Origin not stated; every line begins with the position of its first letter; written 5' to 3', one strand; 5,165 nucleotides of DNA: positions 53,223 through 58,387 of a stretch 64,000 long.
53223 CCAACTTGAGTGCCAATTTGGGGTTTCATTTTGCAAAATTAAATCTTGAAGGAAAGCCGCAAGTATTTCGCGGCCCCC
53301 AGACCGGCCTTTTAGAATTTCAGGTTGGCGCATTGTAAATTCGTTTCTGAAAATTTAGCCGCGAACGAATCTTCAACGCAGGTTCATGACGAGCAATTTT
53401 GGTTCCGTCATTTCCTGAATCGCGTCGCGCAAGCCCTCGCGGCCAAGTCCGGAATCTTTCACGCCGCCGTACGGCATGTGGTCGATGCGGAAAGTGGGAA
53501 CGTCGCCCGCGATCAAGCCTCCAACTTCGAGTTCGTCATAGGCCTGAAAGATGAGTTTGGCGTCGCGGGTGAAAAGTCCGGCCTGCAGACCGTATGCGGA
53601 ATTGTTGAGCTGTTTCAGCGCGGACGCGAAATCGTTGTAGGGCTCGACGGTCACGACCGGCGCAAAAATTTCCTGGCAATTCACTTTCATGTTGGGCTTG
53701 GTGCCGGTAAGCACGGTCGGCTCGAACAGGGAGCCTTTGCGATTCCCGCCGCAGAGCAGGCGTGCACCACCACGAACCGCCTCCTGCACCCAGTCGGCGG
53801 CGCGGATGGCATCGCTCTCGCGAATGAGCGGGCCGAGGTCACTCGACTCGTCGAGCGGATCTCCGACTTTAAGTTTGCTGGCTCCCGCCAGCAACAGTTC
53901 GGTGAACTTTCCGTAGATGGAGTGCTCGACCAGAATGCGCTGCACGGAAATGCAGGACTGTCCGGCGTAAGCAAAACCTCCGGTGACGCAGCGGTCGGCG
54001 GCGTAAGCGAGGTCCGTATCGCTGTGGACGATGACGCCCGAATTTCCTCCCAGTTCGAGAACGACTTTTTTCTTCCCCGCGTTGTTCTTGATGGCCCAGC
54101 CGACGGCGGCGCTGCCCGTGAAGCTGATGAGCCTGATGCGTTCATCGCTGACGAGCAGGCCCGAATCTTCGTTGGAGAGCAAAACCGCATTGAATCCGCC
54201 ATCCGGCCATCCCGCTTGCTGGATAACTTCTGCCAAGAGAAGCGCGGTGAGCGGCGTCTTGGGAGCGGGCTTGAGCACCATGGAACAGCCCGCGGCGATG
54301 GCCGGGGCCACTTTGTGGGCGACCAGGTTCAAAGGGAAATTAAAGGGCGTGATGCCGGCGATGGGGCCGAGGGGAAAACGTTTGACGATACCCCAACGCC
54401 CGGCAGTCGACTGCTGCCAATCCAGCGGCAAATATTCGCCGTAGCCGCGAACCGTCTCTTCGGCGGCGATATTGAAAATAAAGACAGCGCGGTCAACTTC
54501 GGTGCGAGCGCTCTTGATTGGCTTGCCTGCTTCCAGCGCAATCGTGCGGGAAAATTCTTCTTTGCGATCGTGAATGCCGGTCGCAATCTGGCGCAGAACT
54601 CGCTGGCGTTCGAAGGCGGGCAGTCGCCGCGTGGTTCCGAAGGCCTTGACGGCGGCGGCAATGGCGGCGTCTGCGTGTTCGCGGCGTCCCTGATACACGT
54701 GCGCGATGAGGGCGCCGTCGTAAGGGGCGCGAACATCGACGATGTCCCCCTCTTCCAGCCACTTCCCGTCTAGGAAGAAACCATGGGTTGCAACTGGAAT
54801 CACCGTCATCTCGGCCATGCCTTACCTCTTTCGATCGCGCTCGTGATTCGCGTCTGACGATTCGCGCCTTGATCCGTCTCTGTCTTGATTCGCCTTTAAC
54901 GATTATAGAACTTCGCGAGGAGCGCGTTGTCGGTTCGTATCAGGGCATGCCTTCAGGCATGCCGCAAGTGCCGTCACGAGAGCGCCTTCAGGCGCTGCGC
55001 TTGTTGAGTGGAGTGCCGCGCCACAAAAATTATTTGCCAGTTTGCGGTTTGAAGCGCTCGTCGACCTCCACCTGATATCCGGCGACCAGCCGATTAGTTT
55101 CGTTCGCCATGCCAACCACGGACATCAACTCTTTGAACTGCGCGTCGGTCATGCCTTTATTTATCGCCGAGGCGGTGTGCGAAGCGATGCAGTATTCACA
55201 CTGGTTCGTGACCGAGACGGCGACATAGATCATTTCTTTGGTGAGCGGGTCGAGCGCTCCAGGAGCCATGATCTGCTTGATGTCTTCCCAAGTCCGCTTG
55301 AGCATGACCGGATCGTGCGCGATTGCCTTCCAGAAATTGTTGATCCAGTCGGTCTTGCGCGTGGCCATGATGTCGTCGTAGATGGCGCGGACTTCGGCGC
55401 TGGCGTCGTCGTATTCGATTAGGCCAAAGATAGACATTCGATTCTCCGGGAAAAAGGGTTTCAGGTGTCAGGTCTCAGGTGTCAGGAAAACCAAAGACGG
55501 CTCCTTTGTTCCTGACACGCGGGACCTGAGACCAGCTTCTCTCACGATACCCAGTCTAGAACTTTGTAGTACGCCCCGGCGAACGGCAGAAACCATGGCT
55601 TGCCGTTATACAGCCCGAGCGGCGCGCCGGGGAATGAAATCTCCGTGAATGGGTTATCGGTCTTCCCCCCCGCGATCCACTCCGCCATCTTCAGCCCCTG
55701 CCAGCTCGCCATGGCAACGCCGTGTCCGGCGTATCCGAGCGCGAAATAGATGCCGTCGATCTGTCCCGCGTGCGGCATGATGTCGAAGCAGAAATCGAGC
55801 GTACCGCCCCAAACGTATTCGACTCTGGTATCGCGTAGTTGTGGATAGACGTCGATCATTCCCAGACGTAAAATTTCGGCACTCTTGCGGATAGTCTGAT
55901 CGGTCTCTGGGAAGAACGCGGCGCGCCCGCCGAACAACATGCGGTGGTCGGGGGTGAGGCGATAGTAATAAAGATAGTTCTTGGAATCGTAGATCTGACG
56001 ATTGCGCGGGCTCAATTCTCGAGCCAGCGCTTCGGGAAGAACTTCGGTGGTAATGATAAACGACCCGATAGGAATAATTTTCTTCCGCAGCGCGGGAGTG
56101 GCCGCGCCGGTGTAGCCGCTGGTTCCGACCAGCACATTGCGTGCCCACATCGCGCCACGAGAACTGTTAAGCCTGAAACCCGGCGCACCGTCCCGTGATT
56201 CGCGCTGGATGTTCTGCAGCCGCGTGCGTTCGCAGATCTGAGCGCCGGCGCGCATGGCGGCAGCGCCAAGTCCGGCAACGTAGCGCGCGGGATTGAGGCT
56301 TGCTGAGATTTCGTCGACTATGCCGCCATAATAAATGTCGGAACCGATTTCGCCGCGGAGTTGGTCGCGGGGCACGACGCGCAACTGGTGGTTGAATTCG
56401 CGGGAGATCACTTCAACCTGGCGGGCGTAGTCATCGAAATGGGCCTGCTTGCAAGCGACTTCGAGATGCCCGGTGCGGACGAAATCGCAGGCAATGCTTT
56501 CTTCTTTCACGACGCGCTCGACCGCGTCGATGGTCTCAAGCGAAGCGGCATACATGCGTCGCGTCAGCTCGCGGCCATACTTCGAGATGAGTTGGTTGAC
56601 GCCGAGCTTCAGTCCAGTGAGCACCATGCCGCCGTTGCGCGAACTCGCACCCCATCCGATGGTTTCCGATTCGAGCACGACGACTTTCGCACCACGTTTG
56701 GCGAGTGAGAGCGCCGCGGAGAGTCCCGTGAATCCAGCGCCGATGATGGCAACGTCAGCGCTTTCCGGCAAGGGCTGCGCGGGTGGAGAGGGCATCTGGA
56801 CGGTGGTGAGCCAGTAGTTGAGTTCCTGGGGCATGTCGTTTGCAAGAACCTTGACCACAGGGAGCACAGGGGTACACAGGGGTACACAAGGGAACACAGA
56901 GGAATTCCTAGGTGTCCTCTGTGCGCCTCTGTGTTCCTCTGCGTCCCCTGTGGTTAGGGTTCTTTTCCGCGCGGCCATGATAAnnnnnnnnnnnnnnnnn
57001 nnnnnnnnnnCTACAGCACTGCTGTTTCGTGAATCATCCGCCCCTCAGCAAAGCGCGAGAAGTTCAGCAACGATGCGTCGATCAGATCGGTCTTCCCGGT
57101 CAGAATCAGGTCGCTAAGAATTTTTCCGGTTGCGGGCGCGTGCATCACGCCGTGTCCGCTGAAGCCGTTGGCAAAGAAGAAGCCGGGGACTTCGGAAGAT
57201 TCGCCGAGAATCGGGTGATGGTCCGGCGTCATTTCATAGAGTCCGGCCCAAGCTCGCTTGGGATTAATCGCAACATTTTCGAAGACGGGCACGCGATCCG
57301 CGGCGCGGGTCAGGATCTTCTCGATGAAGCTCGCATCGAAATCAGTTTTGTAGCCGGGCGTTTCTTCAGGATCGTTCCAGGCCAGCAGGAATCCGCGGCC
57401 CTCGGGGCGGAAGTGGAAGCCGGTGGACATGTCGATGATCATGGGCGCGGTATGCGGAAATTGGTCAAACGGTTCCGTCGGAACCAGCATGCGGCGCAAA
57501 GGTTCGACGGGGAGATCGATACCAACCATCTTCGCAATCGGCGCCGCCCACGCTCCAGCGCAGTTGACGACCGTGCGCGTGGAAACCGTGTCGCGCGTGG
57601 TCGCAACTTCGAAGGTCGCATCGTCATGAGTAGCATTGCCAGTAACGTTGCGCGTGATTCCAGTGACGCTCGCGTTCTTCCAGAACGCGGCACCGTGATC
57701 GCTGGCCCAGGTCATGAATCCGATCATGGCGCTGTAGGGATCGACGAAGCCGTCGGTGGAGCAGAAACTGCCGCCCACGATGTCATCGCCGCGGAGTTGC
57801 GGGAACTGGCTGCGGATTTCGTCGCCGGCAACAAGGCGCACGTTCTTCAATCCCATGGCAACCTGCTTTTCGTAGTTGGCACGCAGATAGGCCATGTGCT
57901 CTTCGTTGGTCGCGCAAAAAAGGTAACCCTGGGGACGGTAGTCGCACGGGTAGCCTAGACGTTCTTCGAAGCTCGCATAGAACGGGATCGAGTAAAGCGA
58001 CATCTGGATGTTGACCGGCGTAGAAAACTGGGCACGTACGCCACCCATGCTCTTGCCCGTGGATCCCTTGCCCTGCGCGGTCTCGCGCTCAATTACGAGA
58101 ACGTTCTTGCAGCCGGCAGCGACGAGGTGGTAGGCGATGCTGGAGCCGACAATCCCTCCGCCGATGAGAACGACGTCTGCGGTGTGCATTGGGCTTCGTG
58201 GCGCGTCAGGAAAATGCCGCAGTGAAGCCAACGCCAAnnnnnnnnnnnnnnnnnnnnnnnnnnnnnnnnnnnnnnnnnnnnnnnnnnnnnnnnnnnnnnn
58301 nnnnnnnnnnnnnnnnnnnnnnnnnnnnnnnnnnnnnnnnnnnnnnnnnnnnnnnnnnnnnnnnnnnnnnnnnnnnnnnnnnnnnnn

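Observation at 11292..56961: Family of long intercistronic hairpins whose arms are tandem short-period (7-nt or ~10-nt) repeats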

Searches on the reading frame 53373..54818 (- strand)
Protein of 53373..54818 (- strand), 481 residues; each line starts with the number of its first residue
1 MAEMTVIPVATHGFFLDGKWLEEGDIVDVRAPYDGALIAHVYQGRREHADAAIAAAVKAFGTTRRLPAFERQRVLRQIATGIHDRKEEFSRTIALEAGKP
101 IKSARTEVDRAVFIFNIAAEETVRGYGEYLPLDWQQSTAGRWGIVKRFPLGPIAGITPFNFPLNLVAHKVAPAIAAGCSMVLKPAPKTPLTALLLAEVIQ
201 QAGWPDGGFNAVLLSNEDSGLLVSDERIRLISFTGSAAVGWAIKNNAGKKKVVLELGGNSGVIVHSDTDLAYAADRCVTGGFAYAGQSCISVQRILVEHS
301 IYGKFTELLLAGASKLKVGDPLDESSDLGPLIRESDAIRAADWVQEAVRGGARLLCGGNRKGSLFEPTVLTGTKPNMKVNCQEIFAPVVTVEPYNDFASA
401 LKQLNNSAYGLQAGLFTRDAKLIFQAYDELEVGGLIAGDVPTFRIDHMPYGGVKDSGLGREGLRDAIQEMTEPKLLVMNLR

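Call 14: search_protein_families(library=pfam, proteins=[window:53373-54818:-], max_evalue=0.01)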
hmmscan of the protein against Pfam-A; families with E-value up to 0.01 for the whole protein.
window:53373-54818:- (481 aa): 1 family
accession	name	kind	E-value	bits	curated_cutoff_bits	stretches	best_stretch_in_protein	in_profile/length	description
PF00171.27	Aldedh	-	1.8e-143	478.9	23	1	25-474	7-459/461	Aldehyde dehydrogenase family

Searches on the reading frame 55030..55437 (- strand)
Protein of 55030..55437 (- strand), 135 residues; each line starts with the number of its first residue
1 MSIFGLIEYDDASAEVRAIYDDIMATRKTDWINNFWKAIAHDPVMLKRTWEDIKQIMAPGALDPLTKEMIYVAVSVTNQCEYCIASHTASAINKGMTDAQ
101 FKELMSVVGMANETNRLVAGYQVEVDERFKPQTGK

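Call 14: search_protein_families(library=pfam, proteins=[window:55030-55437:-], max_evalue=0.01)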
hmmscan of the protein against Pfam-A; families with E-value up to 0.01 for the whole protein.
window:55030-55437:- (135 aa): 1 family
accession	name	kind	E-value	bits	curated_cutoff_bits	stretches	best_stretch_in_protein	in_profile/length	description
PF02627.25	CMD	-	8.9e-19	67.7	23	1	50-121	7-79/84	Carboxymuconolactone decarboxylase family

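Call 71: find_encoding_contigs(protein=window:55030-55437:-, flank=3000, max_places=10)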
Protein window:55030-55437:- (135 aa): 4 contigs read that carry it; 4 places shown.
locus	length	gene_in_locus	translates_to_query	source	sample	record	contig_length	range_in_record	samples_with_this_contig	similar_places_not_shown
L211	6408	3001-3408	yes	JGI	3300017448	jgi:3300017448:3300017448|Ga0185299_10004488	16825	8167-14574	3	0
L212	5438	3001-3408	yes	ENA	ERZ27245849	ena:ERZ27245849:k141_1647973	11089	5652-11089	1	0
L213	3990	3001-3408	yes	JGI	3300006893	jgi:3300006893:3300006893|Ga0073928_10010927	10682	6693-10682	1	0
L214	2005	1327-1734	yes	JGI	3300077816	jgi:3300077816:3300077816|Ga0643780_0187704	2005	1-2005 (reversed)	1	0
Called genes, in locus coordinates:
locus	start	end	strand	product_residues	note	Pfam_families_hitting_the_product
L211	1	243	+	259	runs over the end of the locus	PF04893:Yip1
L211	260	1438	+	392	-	PF01266:DAO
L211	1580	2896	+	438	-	PF00890:FAD_binding_2 (weak), PF01266:DAO, PF01494:FAD_binding_3 (faint), PF01946:Thi4 (weak), PF07992:Pyr_redox_2 (faint), PF12831:FAD_oxidored, PF13450:NAD_binding_8 (weak)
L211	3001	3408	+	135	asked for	PF02627:CMD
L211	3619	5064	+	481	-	PF00171:Aldedh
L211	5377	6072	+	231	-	PF02085:Cytochrom_CIII (faint), PF14537:Cytochrom_c3_2 (faint), PF22113:Mtrc-MtrF_II-IV_dom (faint), PF14522:Cytochrome_C7 (weak)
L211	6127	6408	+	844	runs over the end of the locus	?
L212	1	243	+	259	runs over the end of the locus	PF04893:Yip1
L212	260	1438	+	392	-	PF01266:DAO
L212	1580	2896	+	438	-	PF00890:FAD_binding_2 (weak), PF01266:DAO, PF01494:FAD_binding_3 (faint), PF01946:Thi4 (weak), PF07992:Pyr_redox_2 (faint), PF12831:FAD_oxidored, PF13450:NAD_binding_8 (weak)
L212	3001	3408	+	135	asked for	PF02627:CMD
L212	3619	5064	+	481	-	PF00171:Aldedh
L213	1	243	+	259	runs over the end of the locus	PF04893:Yip1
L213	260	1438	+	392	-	PF01266:DAO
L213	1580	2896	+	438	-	PF00890:FAD_binding_2 (weak), PF01266:DAO, PF01494:FAD_binding_3 (faint), PF01946:Thi4 (weak), PF07992:Pyr_redox_2 (faint), PF12831:FAD_oxidored, PF13450:NAD_binding_8 (weak)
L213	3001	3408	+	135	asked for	PF02627:CMD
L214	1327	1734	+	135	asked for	PF02627:CMD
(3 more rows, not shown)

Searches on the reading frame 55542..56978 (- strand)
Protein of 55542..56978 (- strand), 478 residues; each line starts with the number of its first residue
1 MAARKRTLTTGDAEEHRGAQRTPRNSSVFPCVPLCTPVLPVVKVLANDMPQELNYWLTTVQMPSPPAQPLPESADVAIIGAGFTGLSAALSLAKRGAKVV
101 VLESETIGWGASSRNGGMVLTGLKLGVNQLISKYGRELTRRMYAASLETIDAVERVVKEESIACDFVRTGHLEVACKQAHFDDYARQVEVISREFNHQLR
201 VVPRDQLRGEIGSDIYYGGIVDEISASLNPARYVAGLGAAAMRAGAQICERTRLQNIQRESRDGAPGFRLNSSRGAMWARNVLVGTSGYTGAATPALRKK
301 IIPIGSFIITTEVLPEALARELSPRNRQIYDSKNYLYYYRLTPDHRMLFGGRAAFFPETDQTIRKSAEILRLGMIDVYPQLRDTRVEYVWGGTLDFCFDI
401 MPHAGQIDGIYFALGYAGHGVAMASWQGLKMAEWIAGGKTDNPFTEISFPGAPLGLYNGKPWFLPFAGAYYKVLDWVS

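Call 14: search_protein_families(library=pfam, proteins=[window:55542-56978:-], max_evalue=0.01)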
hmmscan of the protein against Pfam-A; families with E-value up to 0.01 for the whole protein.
window:55542-56978:- (478 aa): 12 families
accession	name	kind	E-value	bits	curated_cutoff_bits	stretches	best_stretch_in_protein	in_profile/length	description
PF01266.30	DAO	-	2.5e-60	205.3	27.9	1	75-434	1-353/353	FAD dependent oxidoreductase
PF12831.13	FAD_oxidored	-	9.8e-09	35.4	27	1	75-144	1-70/416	FAD dependent oxidoreductase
PF13450.12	NAD_binding_8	-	3.3e-07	30.9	21.9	1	78-132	1-54/68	NAD(P)-binding Rossmann-like domain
PF01946.23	Thi4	-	5.6e-07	29.5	26.2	1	74-121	18-65/235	Thi4 family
PF01494.25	FAD_binding_3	-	1.4e-05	25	22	1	74-104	2-32/349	FAD binding domain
PF07992.20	Pyr_redox_2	-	2e-05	24.6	26.1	1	75-106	2-33/291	Pyridine nucleotide-disulphide oxidoreductase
PF03486.20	HI0933_like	-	5.7e-05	23.1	50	1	75-137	2-66/244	HI0933-like protein Rossmann domain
PF00890.30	FAD_binding_2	-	7.9e-05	22.4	20.4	1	75-108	1-35/414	FAD binding domain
PF01134.28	GIDA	-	0.00032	20.3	22.1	1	75-106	1-32/391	Glucose inhibited division protein A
PF13738.12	Pyr_redox_3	-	0.00041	20.1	30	1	78-108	2-33/305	Pyridine nucleotide-disulphide oxidoreductase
PF00070.33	Pyr_redox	-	0.00071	20.5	22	1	76-104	2-30/82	Pyridine nucleotide-disulphide oxidoreductase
PF01262.27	AlaDh_PNT_C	-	0.0076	16.1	23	0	72-105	27-60/214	Alanine dehydrogenase/PNT, C-terminal domain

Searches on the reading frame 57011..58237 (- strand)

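Call 14: search_protein_families(library=pfam, proteins=[window:57011-58237:-], max_evalue=0.01)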
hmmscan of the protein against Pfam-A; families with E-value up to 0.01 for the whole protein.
window:57011-58237:- (408 aa): 8 families
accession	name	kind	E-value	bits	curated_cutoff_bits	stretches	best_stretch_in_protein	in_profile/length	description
PF01266.30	DAO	-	1.6e-74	252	27.9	1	21-377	1-353/353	FAD dependent oxidoreductase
PF01488.26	Shikimate_DH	-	9.4e-05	22.9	24.3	1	17-57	10-50/138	Shikimate / quinate 5-dehydrogenase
PF13450.12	NAD_binding_8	-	0.00031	21.4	21.9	1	25-56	2-32/68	NAD(P)-binding Rossmann-like domain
PF13738.12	Pyr_redox_3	-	0.00062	19.5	30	0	23-53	1-31/305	Pyridine nucleotide-disulphide oxidoreductase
PF01946.23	Thi4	-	0.0028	17.4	26.2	1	19-62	17-60/235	Thi4 family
PF00899.27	ThiF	-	0.0059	16.2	28.1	0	8-50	9-51/238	ThiF family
PF00890.30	FAD_binding_2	-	0.0068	16.1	20.4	1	21-79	1-58/414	FAD binding domain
PF01494.25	FAD_binding_3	-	0.0086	15.8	22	0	20-54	2-35/349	FAD binding domain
